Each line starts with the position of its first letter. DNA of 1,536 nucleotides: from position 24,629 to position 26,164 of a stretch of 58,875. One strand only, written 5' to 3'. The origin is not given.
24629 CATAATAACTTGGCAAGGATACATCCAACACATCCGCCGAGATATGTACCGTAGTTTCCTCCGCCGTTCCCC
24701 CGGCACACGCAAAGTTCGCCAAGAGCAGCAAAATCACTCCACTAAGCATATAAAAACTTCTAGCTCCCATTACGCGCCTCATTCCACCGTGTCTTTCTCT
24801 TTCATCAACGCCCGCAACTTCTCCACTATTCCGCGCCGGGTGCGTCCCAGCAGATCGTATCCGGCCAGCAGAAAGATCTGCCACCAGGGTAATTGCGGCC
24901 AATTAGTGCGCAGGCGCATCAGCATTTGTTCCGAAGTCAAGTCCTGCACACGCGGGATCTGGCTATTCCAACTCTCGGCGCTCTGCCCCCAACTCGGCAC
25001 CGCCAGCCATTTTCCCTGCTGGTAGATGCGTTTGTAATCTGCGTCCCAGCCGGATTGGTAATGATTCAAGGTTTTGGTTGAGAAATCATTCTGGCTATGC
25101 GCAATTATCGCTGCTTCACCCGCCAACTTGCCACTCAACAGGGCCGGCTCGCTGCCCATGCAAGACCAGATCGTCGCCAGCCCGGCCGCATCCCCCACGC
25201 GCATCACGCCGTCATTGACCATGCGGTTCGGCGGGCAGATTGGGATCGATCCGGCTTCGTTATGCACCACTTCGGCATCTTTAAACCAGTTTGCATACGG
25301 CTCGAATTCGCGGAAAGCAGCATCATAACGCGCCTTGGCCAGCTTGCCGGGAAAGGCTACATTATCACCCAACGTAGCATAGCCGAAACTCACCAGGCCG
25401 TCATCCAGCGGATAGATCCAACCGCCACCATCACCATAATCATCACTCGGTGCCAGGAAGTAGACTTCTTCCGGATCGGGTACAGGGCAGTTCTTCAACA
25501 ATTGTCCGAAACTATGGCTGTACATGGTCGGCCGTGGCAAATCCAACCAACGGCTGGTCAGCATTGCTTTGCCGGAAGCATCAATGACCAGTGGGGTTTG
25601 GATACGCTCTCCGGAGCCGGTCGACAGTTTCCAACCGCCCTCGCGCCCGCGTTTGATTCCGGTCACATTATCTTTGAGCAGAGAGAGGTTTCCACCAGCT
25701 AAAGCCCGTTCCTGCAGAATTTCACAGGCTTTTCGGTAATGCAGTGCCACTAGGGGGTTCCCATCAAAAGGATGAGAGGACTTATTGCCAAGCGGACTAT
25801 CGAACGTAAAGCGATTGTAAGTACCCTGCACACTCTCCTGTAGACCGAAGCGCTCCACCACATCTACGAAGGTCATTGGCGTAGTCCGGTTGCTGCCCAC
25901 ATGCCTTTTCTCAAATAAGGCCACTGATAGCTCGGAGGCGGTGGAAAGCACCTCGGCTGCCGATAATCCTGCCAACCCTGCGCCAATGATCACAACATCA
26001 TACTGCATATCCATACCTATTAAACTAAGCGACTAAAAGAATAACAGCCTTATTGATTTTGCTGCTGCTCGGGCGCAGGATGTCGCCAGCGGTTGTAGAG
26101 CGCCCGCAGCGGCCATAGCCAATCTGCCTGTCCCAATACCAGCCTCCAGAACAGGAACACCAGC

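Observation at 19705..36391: Fourteen-gene, about 16.7 kb co-directional operon joining isoprenoid-lipid synthesis, glycosylation, a radical SAM/SPASM enzyme and a PEP-dikinase-like enzyme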

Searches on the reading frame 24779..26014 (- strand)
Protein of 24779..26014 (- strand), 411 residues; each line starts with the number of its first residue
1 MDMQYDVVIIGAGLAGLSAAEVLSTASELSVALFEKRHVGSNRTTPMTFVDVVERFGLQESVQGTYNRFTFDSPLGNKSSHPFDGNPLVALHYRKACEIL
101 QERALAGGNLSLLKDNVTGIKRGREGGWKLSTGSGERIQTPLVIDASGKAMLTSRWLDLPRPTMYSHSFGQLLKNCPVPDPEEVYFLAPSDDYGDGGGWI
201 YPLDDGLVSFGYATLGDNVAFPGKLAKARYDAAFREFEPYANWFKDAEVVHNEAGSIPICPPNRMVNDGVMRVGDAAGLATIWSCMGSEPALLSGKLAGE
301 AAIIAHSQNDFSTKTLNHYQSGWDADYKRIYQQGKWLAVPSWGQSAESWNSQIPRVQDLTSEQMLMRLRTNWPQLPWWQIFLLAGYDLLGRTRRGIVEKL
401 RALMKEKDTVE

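Call 4: search_protein_families(library=pfam, proteins=[window:24779-26014:-], max_evalue=0.01)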
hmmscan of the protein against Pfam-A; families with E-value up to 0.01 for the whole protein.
window:24779-26014:- (411 aa): 11 families
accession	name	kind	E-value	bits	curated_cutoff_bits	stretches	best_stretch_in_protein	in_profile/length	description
PF01266.30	DAO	-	8.6e-14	52.3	27.9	2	6-41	1-36/353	FAD dependent oxidoreductase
PF05834.18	Lycopene_cycl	-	1.2e-11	44.8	23.4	1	6-279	1-267/380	Lycopene cyclase protein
PF07992.20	Pyr_redox_2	-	2.1e-06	27.8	26.1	1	5-48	1-44/291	Pyridine nucleotide-disulphide oxidoreductase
PF13450.12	NAD_binding_8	-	4.8e-06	27.2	21.9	1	9-39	1-31/68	NAD(P)-binding Rossmann-like domain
PF01946.23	Thi4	-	6.4e-06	26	26.2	1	4-37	17-50/235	Thi4 family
PF00890.30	FAD_binding_2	-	3.8e-05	23.5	20.4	1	6-39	1-33/414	FAD binding domain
PF12831.13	FAD_oxidored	-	8.5e-05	22.4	27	1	6-153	1-150/416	FAD dependent oxidoreductase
PF13454.12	NAD_binding_9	-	0.00027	21.4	21.8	1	8-148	1-153/155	FAD-NAD(P)-binding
PF04820.20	Trp_halogenase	-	0.001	18.4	21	0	6-42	1-40/458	Tryptophan halogenase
PF01494.25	FAD_binding_3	-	0.0024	17.6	22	1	5-26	2-23/349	FAD binding domain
PF03486.20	HI0933_like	-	0.0042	17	50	0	6-37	2-32/244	HI0933-like protein Rossmann domain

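Call 6: search_protein_families(library=ncbifam, proteins=[window:24779-26014:-], max_evalue=0.001)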
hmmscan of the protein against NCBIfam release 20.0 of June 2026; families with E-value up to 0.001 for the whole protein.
window:24779-26014:- (411 aa): 26 families (the best 25 are shown)
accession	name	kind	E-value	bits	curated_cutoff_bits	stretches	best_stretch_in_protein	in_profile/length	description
TIGR02032.1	GG-red-SF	subfamily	5.3e-23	82.1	158.8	1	5-302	1-297/297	geranylgeranyl reductase family protein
TIGR02023.1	BchP-ChlP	subfamily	1.7e-18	66.8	343.3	1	5-335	1-329/388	geranylgeranyl diphosphate reductase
NF041080.1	DGGGPL_reductase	equivalog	4.5e-12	45.6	580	1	228-321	235-330/447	digeranylgeranylglycerophospholipid reductase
NF007450.0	PRK10015.1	subfamily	2.6e-09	36.3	466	1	255-321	284-350/429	FAD-dependent oxidoreductase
TIGR02028.1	ChlP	equivalog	9.7e-09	34.5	505.3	1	229-332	233-336/398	geranylgeranyl reductase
TIGR01790.1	carotene-cycl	subfamily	2.3e-08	33.6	209.5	1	6-152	1-141/387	lycopene cyclase family protein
NF041160.1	DGGPL_Thplmales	equivalog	5.9e-08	32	780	1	264-338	272-345/396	digeranylgeranylglycerophospholipid reductase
NF049967.1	QhpG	equivalog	7.2e-08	31.7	240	1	7-277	1-261/423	flavin-dependent monooxygenase QhpG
NF041385.1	Dggglyphlred_Halo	equivalog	4.3e-07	28.8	700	0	242-326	251-339/405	digeranylgeranylglycerophospholipid reductase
NF007542.0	PRK10157.1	subfamily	1.3e-06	27.4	610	1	262-325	289-354/428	FAD-dependent oxidoreductase FixC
NF038174.1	maturase_GoxB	equivalog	2.4e-06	26.8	400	1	98-320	103-325/358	glycine oxidase maturase GoxB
TIGR01988.1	Ubi-OHases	subfamily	2.8e-06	26.4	224.65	1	6-41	1-36/387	ubiquinone biosynthesis hydroxylase, UbiH/UbiF/VisC/COQ6 family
TIGR01984.1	UbiH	equivalog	2.2e-05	23.5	392.2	1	6-42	1-37/382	2-octaprenyl-6-methoxyphenyl hydroxylase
NF033460.1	glycerol3P_ox_II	equivalog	2.5e-05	23.6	460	0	4-45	1-41/361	type 2 glycerol-3-phosphate oxidase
NF038171.1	maturase_LodB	equivalog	3.1e-05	23.3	400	0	6-40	1-35/361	lysine-epsilon-oxidase maturase LodB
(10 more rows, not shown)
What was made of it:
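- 24779..26014 (-): FAD flavoprotein with a geranylgeranyl-reductase fold (divergent, cluster-specific family). NCBIfam GG-red-SF scores 82 bits against a cut-off of 159 (call 6).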

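Call 28: search_solved_structures(query=window:24779-26014:-, max_evalue=0.01)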
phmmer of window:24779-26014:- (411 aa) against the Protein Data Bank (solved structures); distinct sequences matched with E-value up to 0.01: 7.
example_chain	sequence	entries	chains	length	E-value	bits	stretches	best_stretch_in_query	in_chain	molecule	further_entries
5dbj_E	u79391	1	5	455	4.5e-08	35.5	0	2-91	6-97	FADH2-dependent halogenase PltA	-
7koe_C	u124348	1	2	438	3.4e-07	32.6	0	264-320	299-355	Electron transfer flavoprotein-quinone oxidoreductase FixC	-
5buk_A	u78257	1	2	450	2.5e-06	29.7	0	192-321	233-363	FADH2-dependent halogenase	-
3oz2_A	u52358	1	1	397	1.3e-05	27.4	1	113-367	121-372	Digeranylgeranylglycerophospholipid reductase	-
7fco_A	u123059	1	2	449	0.00012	24.2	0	139-320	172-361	ChlB4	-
8uiu_A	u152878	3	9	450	0.0015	20.5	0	267-330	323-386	Flavin monooxygenase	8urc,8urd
8zop_A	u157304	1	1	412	0.0056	18.7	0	4-63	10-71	Halogenase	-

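Call 65: find_homologous_proteins(query=window:24779-26014:-, max_evalue=0.00001)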
Query window:24779-26014:- (411 aa): 45 proteins with E <= 0.00001 among 8000 candidates.
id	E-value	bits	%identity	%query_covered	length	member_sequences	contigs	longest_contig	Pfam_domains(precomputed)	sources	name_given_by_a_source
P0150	7.1e-282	952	100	100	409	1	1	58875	PF01946.24,PF01266.31,PF13450.13,PF07992.21,PF05834.19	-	-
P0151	8.1e-155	534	58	99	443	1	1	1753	PF01946.24,PF01266.31,PF07992.21,PF04820.21,PF05834.19,PF12831.14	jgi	jgi:digeranylgeranylglycerophospholipid reductase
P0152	4.4e-152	525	55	99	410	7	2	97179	PF01946.24,PF01266.31,PF00890.31,PF07992.21,PF04820.21,PF05834.19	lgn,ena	-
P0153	1.8e-149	516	57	97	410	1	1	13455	PF01266.31,PF07992.21,PF05834.19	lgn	-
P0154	4.9e-148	511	57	97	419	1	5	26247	PF01946.24,PF01266.31,PF05834.19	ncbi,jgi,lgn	-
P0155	2.2e-147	509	56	99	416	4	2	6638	PF01266.31,PF05834.19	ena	-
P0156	2.1e-145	503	56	97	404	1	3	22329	PF01266.31,PF05834.19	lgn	-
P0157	2.6e-145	502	55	97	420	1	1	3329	PF01946.24,PF01266.31,PF12831.14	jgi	jgi:flavin-dependent dehydrogenase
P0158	3.5e-145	502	55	97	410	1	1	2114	PF01266.31,PF13450.13,PF07992.21,PF13454.13,PF05834.19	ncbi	ncbi:MAG: NAD(P)/FAD-dependent oxidoreductase [Gammaproteobacteria bacterium]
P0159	2.7e-144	499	56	96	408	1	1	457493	PF01266.31,PF05834.19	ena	-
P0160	2.0e-143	496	54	98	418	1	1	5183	PF01946.24,PF01266.31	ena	-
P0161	2.8e-141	489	53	98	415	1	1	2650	PF01946.24,PF01266.31,PF12831.14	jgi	-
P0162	1.0e-140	487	53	97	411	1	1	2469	PF01266.31,PF05834.19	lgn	-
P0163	3.1e-139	482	56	94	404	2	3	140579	PF01266.31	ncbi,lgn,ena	-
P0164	5.2e-138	478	52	99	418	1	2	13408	PF01266.31,PF05834.19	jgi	-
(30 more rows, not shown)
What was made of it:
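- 24779..26014 (-): The family comprises about 37 clusters, then a gap to canonical GGR (call 65).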

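Call 82: predict_structure(alignment_id=A2)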
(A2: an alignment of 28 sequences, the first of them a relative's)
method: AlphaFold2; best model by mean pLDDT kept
length: 409 residues; sequences in the alignment: 28
mean_pLDDT: 92.4   pTM: 0.89
mean pLDDT of the five models: 92.4, 90.7, 90.0, 89.5, 89.1
residues with pLDDT >= 90: 310; 70-90: 89; 50-70: 10; < 50: 0
segments of 3 or more residues with pLDDT < 50: none
pLDDT, mean of each block of 10 residues (from residue 1): 97 98 97 93 93 98 97 96 96 97 96 95 92 96 92 89 93 96 94 94 96 92 97 96 97 87 94 82 80 97 97 96 88 83 90 92 85 87 88 91 73
secondary structure, 60 per line:
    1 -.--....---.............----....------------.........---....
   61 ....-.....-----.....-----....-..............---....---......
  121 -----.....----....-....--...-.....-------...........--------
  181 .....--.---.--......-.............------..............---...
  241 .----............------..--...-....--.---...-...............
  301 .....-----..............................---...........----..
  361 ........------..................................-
elements in order: E5-8 H12-24 E29-32 E45-47 H48-53 E60-64 E66-70 E76-80 E86-89 H91-104 E108-111 E115-120 E126-130 E135-138 E140-143 H150-154 E162-172 E181-185 E195-200 E205-214 H221-234 H238-241 E246-257 E268-270 H272-275 H286-305 H311-340 H344-354 H359-368 H375-408

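Call 86: fold_search(model_id=the predicted structure, library=pdb)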
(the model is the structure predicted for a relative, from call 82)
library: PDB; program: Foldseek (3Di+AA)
matches with E <= 10: 1906; with E <= 0.001: 1351
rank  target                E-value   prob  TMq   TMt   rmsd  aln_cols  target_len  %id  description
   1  3oz2                  4.9e-27  1.00  0.76  0.79   3.3       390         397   20  Crystal structure of a geranylgeranyl bacteriochlorophyll reductase-like (Ta0516) from Thermoplasma acidophilum at 1.60  (released 2010-10-27)
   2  4opl                  3.6e-25  1.00  0.77  0.70   4.3       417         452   17  Constructing tailored isoprenoid products by structure-guided modification of geranylgeranyl reductase. (released 2014-07-09)
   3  4opt                  2.3e-24  1.00  0.77  0.70   4.5       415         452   17  Constructing tailored isoprenoid products by structure-guided modification of geranylgeranyl reductase (released 2014-07-09)
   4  4opg                  4.3e-24  1.00  0.77  0.70   4.5       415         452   17  Constructing tailored isoprenoid products by structure-guided modification of geranylgeranyl reductase. (released 2014-07-09)
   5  4opu                  8.4e-24  1.00  0.77  0.70   4.0       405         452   17  Constructing tailored isoprenoid products by structure-guided modification of geranylgeranyl reductase (released 2014-07-09)
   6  4opi                  1.2e-23  1.00  0.77  0.70   4.5       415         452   17  Constructing tailored isoprenoid products by structure-guided modification of geranylgeranyl reductase. (released 2014-07-09)
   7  3atq                  3.2e-23  1.00  0.76  0.69   4.4       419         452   17  Geranylgeranyl Reductase (GGR) from Sulfolobus acidocaldarius (released 2011-05-04)
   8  7koe_C                8.2e-23  1.00  0.69  0.65   9.4       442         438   19  Electron bifurcating flavoprotein Fix/EtfABCX (released 2021-01-20)
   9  5bul                  9.8e-23  1.00  0.70  0.73   4.9       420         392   17  Structure of flavin-dependent brominase Bmp2 triple mutant Y302S F306V A345W (released 2016-03-09)
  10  5bva                  1.1e-22  1.00  0.72  0.73   4.7       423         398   18  Structure of flavin-dependent brominase Bmp2 (released 2016-03-09)
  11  3nix_E                3.0e-22  1.00  0.61  0.61   7.6       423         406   17  Crystal structure of flavoprotein/dehydrogenase from Cytophaga hutchinsonii. Northeast Structural Genomics Consortium  (released 2010-06-30)
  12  7v0b_A                3.4e-22  1.00  0.63  0.49   9.8       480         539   15  Crystal structure of halogenase CtcP from Kitasatospora aureofaciens in complex with FAD (released 2023-05-17)
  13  5dbj_C                4.3e-22  1.00  0.69  0.65   5.4       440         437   19  Crystal structure of halogenase PltA (released 2015-10-07)
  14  5dbj_D                6.2e-22  1.00  0.66  0.63   6.6       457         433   19  Crystal structure of halogenase PltA (released 2015-10-07)
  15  7v0b_C                1.2e-21  1.00  0.62  0.49  10.7       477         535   15  Crystal structure of halogenase CtcP from Kitasatospora aureofaciens in complex with FAD (released 2023-05-17)
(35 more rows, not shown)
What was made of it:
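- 24779..26014 (-): The AF2 model has pLDDT 92, and the top 7 Foldseek hits are archaeal GGRs at TMq 0.76-0.77 (calls 82, 86).
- On Geranylgeranyl reductase (GGR) family: The top 7 PDB matches are GGRs, at TMq 0.76-0.77 (calls 82, 86).
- The flavoprotein's closest fold is archaeal GGR (call 86).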
